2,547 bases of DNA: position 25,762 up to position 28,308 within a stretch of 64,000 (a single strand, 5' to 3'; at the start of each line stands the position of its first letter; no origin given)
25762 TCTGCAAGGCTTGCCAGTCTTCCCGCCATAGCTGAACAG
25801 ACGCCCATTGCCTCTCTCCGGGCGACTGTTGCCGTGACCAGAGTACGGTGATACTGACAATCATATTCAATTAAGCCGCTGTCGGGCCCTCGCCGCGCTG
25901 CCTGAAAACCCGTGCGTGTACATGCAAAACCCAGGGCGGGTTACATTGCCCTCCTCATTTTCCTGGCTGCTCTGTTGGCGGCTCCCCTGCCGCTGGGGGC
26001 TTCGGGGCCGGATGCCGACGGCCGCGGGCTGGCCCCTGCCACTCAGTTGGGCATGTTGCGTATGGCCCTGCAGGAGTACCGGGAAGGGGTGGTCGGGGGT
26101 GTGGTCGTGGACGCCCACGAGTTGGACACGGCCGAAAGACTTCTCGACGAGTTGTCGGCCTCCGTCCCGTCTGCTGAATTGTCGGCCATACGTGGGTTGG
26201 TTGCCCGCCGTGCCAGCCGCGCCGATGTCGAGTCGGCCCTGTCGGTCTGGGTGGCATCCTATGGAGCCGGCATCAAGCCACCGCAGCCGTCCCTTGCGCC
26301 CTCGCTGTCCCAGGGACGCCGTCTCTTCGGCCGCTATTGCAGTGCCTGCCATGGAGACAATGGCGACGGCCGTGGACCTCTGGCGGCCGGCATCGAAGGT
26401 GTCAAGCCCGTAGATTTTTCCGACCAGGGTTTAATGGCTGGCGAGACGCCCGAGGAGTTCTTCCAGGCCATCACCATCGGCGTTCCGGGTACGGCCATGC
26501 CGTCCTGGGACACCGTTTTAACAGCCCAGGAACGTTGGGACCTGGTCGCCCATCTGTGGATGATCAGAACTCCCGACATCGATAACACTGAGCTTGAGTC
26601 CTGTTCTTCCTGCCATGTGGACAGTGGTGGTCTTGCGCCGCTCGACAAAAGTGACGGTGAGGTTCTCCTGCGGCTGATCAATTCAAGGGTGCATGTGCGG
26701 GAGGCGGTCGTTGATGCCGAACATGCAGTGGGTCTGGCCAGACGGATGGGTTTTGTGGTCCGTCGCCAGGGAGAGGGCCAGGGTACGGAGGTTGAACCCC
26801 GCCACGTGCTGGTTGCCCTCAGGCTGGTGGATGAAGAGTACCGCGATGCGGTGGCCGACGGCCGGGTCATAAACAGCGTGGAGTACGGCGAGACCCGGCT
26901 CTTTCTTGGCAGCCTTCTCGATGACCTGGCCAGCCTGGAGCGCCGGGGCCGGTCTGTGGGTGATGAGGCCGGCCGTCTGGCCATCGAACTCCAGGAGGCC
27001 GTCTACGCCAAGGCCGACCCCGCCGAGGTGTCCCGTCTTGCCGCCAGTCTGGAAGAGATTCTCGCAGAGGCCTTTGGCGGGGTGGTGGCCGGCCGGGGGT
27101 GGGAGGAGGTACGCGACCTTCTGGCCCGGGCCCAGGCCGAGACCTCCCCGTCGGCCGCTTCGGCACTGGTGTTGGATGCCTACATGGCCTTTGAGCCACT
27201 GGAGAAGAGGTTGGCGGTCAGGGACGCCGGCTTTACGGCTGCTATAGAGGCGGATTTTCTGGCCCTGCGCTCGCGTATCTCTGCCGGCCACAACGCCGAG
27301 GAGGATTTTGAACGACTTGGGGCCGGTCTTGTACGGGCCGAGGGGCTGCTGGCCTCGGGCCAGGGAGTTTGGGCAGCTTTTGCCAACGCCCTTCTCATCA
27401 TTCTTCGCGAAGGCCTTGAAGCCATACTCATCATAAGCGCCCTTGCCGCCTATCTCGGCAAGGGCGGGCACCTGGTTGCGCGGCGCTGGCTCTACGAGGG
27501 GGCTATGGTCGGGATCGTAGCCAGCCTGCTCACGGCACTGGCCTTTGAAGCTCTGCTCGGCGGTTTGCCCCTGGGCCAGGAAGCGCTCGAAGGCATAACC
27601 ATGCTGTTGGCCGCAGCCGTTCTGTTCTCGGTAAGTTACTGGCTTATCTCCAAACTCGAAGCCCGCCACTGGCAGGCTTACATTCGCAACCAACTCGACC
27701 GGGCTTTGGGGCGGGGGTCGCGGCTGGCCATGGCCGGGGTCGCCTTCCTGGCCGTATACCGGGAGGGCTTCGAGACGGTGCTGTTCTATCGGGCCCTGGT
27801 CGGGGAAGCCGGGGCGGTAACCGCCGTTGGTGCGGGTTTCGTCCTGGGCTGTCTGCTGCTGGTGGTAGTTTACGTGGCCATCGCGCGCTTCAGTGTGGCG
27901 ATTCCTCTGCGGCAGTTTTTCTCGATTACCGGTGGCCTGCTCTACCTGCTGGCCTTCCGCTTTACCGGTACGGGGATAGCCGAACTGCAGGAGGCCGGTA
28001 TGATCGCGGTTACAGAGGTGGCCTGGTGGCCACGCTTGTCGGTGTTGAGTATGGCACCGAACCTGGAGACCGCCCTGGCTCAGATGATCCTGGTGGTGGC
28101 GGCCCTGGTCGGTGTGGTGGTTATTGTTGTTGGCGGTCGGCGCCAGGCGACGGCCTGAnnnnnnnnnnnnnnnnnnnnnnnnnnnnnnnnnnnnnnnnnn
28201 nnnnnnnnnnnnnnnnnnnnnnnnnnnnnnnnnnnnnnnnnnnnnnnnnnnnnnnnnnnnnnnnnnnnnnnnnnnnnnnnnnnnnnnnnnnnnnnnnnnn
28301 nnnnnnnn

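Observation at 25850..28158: Fur box in front of a diheme cytochrome c / FTR1 fusion permease: self-contained redox-coupled iron uptake unit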

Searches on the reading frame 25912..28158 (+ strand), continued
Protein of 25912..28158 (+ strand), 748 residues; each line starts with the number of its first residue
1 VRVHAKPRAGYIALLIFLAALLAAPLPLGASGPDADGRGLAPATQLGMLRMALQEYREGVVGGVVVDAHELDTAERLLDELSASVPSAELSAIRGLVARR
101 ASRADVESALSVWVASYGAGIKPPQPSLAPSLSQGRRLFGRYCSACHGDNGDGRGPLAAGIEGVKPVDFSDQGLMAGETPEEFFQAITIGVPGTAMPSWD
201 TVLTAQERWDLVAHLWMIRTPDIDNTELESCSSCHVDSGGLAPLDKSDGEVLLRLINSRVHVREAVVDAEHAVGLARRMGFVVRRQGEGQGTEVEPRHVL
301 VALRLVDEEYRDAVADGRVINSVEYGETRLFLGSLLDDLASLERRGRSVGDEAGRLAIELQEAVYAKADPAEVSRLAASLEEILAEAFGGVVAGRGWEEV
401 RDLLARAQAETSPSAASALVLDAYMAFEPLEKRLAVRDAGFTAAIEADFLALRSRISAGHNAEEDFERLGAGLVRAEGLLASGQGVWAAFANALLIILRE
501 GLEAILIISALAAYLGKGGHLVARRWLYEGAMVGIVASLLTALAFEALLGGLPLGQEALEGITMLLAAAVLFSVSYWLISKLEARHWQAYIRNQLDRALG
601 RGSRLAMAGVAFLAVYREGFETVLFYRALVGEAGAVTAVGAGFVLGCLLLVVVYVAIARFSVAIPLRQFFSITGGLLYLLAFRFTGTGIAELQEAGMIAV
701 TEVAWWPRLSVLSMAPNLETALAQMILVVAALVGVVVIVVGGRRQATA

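Call 42: get_annotated_region(hit=H5, flank=5000)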
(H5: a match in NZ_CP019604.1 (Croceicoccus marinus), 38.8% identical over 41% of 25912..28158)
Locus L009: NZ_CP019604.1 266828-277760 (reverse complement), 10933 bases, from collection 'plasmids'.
description: Croceicoccus marinus strain E4A9 plasmid pCME4A9II, complete sequence
organism: Croceicoccus marinus (NCBI taxid 450378)
taxonomy: Bacteria; Pseudomonadota; Alphaproteobacteria; Sphingomonadales; Erythrobacteraceae; Croceicoccus; Croceicoccus marinus
host: -; source: -; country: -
typing (MOB-suite, as given by PLSDB): non-mobilizable; replicon rep_cluster_91
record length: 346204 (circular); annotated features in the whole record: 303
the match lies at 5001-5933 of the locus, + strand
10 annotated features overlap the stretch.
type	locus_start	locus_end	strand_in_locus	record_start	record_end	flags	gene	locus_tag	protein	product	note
CDS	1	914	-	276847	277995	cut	-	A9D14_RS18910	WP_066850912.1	efflux RND transporter periplasmic adaptor subunit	GO:0006810 - transport [Evidence IEA]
CDS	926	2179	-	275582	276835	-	-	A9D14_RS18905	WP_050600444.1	TolC family protein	GO:0055085 - transmembrane transport [Evidence IEA]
CDS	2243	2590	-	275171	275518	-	-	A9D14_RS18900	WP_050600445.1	hypothetical protein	-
CDS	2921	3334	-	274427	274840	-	-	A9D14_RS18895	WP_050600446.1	helix-turn-helix domain-containing protein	-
CDS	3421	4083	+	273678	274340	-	-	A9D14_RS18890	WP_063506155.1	cation transporter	GO:0006812 - monoatomic cation transport [Evidence IEA]; GO:0055085 - transmembrane transport [Evidence IEA]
CDS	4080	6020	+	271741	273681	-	-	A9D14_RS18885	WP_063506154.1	cytochrome c/FTR1 family iron permease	-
CDS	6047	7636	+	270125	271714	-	-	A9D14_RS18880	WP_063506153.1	multicopper oxidase domain-containing protein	-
CDS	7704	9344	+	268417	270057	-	-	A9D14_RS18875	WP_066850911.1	acetolactate synthase large subunit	-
CDS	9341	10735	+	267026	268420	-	-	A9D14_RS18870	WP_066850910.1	aldehyde dehydrogenase family protein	-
CDS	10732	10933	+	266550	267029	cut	lspA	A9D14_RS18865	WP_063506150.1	signal peptidase II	GO:0009306 - protein secretion [Evidence IEA]; GO:0006508 - proteolysis [Evidence IEA]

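Call 43: get_annotated_region(hit=H2, flank=5000)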
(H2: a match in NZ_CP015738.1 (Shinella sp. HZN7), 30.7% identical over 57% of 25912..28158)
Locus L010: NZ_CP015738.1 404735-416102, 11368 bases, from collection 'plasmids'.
description: Shinella sp. HZN7 plasmid pShin-02, complete sequence
organism: Shinella sp. HZN7 (NCBI taxid 879274)
taxonomy: Bacteria; Pseudomonadota; Alphaproteobacteria; Hyphomicrobiales; Rhizobiaceae; Shinella; Shinella sp. HZN7
host: -; source: -; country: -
typing (MOB-suite, as given by PLSDB): non-mobilizable
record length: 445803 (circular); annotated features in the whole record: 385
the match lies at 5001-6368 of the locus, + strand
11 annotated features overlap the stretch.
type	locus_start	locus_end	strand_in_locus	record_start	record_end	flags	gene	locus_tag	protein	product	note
CDS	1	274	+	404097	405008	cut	-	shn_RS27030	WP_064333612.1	FAD:protein FMN transferase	-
CDS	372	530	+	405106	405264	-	-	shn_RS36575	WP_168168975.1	hypothetical protein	-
CDS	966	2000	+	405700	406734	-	-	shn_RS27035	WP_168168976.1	imelysin family protein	-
CDS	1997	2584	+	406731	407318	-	-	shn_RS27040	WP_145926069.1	DUF4405 domain-containing protein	-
CDS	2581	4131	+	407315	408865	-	-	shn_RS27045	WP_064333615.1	multiheme c-type cytochrome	-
CDS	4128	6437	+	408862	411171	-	-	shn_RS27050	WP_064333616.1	FTR1 family protein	GO:0034755 - iron ion transmembrane transport [Evidence IEA]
CDS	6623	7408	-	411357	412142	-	-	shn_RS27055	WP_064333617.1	SDR family oxidoreductase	-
CDS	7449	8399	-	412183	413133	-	-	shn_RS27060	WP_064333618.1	sugar-binding transcriptional regulator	-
CDS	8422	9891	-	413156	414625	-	-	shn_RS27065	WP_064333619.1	FGGY-family carbohydrate kinase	GO:0016310 - phosphorylation [Evidence IEA]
CDS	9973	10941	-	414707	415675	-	-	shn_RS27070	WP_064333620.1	transketolase family protein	-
CDS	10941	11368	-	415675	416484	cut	-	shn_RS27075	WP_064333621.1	transketolase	-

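Call 52: search_protein_families(library=pfam, proteins=[L008:3212-5098:+, L010:4128-6437:+, L009:4080-6020:+, L010:2581-4131:+], max_evalue=0.01)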
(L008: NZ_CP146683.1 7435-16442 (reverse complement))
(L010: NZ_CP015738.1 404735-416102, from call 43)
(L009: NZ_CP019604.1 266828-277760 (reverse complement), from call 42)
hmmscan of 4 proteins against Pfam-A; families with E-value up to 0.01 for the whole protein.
L008:3212-5098:+ (628 aa): 2 families
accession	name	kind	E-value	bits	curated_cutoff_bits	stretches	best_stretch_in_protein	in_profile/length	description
PF03239.20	FTR1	-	1.2e-49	169.6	25.3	2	139-487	2-246/284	Iron permease FTR1 family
PF20394.4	DUF6688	-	0.0083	16.2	26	0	377-466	89-176/248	DUF6688 N-terminal domain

L010:4128-6437:+ (769 aa): 1 family
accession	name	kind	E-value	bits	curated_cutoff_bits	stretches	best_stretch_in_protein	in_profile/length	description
PF03239.20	FTR1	-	3.2e-24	86.2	25.3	2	503-716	3-215/284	Iron permease FTR1 family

L009:4080-6020:+ (646 aa): 3 families
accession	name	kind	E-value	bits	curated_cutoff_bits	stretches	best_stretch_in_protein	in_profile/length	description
PF03239.20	FTR1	-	1.3e-23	84.1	25.3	2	377-499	117-236/284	Iron permease FTR1 family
PF13442.11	Cytochrome_CBB3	-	3.2e-13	50.2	27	1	131-212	2-67/68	Cytochrome C oxidase, cbb3-type, subunit III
PF00034.26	Cytochrom_C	-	8e-11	43.6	21.3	1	133-212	2-85/90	Cytochrome c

L010:2581-4131:+ (516 aa): 5 families
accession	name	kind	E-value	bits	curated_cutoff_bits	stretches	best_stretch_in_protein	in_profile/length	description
PF13435.11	Cytochrome_C554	-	1.2e-08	36.2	20.8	1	84-168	1-84/84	Cytochrome c554 and c-prime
PF22113.1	Mtrc-MtrF_II-IV_dom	-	1.9e-06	27.9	30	0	81-170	80-166/176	Outer membrane cytochrome MtrC/MtrF-like, domains II/IV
PF14522.11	Cytochrome_C7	-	2.7e-05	24.3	24.8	0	82-168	13-67/67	Cytochrome c7 and related cytochrome c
PF03264.19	Cytochrom_NNT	-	0.00013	22.2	24.1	0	103-171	99-169/174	NapC/NirT cytochrome c family, N-terminal region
PF14537.11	Cytochrom_c3_2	-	0.00015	22.6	25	0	83-169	7-66/79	Cytochrome c3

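Call 57: find_related_loci(query=A1, collection=genome_contigs, flank=3000)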
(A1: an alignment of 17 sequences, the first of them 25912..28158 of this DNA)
Query A1 (748 aa) in genome_contigs; peptide patterns used: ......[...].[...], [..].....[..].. (x = any residue, [..] = any of these).
600 stretches matched a pattern (row limit reached: there are more); 578 encode a relative of the query (tblastn E <= 1e-3); the best 80 are kept; 80 distinct loci.
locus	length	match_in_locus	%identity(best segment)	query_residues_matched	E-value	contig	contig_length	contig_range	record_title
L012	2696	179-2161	36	127-739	8e-103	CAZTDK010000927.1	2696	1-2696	MAG TPA_asm: uncultured Candidatus Binatia bacterium isolate binchicken_co54_374 genome assembly, contig: NODE_82304_len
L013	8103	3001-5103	36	46-677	1e-92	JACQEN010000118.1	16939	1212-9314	MAG: Deltaproteobacteria bacterium isolate NC_groundwater_1022_Pr1_S-0.65um_62_10 Montesol18_Sp65_coassembly_scaffold_50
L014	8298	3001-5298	35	18-728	3e-88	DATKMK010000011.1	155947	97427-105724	MAG TPA_asm: Candidatus Binatia bacterium isolate SMAG_U14709 k141_3480376, whole genome shotgun sequence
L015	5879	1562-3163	34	126-724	2e-87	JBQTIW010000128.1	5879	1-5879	MAG: Gemmatimonadaceae bacterium isolate SAR104 c_000000273925, whole genome shotgun sequence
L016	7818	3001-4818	34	55-720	4e-84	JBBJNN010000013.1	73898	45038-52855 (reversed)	MAG: Gemmatimonadaceae bacterium isolate RUP_SRG_05 MBC-RUP_F0-S0_137, whole genome shotgun sequence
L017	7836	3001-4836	32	47-708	2e-82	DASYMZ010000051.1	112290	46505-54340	MAG TPA_asm: Gemmatimonadaceae bacterium isolate SMAG_U4388 k141_449653, whole genome shotgun sequence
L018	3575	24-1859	34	55-728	9e-82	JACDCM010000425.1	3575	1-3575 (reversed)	MAG: Gemmatimonadaceae bacterium isolate MGR_bin308 SD2897_NODE_10926_length_3575_cov_1.305974, whole genome shotgun seq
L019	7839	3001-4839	33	55-729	2e-79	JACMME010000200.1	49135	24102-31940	MAG: Gemmatimonadaceae bacterium isolate ES-bin-78 ES-bin-78-contig-k141_7838934, whole genome shotgun sequence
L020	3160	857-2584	33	77-725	2e-80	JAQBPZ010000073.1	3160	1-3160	MAG: Gemmatimonadetes bacterium isolate RYN_360 scaffold_3425619, whole genome shotgun sequence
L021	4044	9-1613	35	132-729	4e-76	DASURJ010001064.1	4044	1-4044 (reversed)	MAG TPA_asm: Gemmatimonadaceae bacterium isolate SMAG_U1704 k141_193331, whole genome shotgun sequence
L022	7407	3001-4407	35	279-735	2e-75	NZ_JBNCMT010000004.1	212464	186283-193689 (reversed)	Brevibacillus sp. SYSU BS000544 NODE_4_length_212464_cov_80.246769, whole genome shotgun sequence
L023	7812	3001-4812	32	51-719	6e-75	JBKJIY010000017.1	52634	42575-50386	MAG: Gemmatimonadaceae bacterium isolate ant_bin.182 S1Ck117_5511860_flag_1_multi_16.0000_len_52634, whole genome shotgu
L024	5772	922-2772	47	51-720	1e-74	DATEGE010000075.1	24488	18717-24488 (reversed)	MAG TPA_asm: Gemmatimonadales bacterium isolate SMAG_U8777 k141_1428640, whole genome shotgun sequence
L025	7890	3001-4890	32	42-720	6e-74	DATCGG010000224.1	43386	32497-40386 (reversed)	MAG TPA_asm: Gemmatimonadaceae bacterium isolate SMAG_U7800 k141_1307113, whole genome shotgun sequence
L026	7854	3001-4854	43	51-717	7e-74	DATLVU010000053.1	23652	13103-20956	MAG TPA_asm: Gemmatimonadales bacterium isolate SMAG_U13200 k141_459215, whole genome shotgun sequence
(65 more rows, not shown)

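Call 83: search_protein_families(library=pfam, proteins=[L008:5139-5666:+, L008:5770-7149:+, L010:966-2000:+, L010:1997-2584:+, L009:6047-7636:+], max_evalue=0.001)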
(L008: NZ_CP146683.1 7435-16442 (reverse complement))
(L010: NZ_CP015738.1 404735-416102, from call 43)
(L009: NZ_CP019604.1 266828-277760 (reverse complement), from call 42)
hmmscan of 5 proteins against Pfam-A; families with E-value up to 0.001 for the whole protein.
L008:5139-5666:+ (175 aa): 1 family
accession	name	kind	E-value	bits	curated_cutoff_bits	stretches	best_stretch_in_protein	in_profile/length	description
PF10634.15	Iron_transport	-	5.9e-70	234.7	21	1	25-173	2-150/150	Fe2+ transport protein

L008:5770-7149:+ (459 aa): 2 families
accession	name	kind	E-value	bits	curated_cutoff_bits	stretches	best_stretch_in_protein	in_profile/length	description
PF10080.14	FtrD-like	-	2.5e-28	98.6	26.3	1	297-400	1-101/101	Membrane iron-sulfur containing protein FtrD-like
PF04945.19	YHS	-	6.2e-17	61.8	30.3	1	408-454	1-46/47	YHS domain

L010:966-2000:+ (344 aa): 1 family
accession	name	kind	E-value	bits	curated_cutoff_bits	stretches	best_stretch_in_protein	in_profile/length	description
PF09375.15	Peptidase_M75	-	1.1e-13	51.9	23.5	1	77-322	28-279/288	Imelysin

L010:1997-2584:+ (195 aa): 1 family
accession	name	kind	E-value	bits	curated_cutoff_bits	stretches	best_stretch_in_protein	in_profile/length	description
PF14358.11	DUF4405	-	7.2e-05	23.7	26.7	1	117-183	1-66/66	Domain of unknown function (DUF4405)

L009:6047-7636:+ (529 aa): 3 families
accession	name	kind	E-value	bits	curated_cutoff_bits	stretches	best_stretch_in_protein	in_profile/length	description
PF07732.21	Cu-oxidase_3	-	7.5e-31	107.1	21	1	75-181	11-118/119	Multicopper oxidase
PF07731.20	Cu-oxidase_2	-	1e-29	103.5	20.4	1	416-528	23-134/137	Multicopper oxidase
PF00394.28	Cu-oxidase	-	7.4e-07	29.9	21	0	226-303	36-123/157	Multicopper oxidase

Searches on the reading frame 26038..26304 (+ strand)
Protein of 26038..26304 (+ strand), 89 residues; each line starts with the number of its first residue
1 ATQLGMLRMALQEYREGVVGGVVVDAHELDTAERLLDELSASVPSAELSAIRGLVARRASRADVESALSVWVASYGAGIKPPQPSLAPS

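Call 38: search_protein_families(library=pfam, proteins=[window:26038-26304:+], max_evalue=10)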
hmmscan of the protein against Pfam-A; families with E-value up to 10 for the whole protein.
seq(89 aa): 1 family
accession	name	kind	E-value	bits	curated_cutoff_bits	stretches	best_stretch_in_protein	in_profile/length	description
PF09130.16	DUF1932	-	0.04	14.3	25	1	26-61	1-35/70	Domain of unknown function (DUF1932)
